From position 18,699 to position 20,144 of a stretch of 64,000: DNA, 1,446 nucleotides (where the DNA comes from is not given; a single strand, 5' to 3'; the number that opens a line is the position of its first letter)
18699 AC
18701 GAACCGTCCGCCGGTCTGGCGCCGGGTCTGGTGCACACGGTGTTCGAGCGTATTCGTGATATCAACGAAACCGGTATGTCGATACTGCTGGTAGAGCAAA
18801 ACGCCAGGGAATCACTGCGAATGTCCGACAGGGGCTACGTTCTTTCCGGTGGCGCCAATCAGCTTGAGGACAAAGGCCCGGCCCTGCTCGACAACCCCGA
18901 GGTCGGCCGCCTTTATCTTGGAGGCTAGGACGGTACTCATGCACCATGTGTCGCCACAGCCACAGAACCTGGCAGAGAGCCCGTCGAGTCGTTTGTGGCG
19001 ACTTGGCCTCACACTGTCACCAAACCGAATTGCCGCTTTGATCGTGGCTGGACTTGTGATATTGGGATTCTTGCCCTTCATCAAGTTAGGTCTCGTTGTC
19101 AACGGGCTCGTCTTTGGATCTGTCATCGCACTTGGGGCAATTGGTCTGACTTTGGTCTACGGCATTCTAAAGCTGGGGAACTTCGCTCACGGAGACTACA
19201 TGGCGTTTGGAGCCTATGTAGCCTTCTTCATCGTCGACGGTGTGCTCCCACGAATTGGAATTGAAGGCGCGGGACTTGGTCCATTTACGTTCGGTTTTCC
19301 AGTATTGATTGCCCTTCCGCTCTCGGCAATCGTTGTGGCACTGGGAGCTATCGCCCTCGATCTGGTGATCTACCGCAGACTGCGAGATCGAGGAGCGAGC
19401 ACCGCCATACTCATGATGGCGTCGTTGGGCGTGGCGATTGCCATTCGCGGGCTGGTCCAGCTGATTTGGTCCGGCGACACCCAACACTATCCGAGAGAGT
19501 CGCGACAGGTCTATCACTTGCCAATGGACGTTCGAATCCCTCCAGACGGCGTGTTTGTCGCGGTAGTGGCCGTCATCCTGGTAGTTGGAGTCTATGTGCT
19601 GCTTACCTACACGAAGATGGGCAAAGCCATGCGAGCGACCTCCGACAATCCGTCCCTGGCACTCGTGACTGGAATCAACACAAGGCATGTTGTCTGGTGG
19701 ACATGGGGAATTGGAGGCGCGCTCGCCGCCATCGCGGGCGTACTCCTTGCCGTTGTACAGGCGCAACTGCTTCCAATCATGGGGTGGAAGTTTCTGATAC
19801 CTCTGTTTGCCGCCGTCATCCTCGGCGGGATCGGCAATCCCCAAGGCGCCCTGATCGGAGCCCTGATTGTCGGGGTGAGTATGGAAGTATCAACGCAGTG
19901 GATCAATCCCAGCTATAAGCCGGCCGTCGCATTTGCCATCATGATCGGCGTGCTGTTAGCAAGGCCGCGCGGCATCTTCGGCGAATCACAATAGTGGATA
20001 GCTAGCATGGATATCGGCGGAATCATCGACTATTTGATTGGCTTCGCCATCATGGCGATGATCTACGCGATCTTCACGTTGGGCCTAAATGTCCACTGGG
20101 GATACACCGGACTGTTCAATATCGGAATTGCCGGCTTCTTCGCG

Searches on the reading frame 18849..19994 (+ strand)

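Call 12: search_protein_families(library=pfam, proteins=[window:18849-19994:+], max_evalue=0.001)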
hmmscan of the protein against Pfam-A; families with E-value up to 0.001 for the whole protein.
window:18849-19994:+ (381 aa): 1 family
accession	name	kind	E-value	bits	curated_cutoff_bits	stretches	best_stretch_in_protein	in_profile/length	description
PF02653.21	BPD_transp_2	-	1.7e-48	165.6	26.8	1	83-369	2-269/269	Branched-chain amino acid transport system / permease component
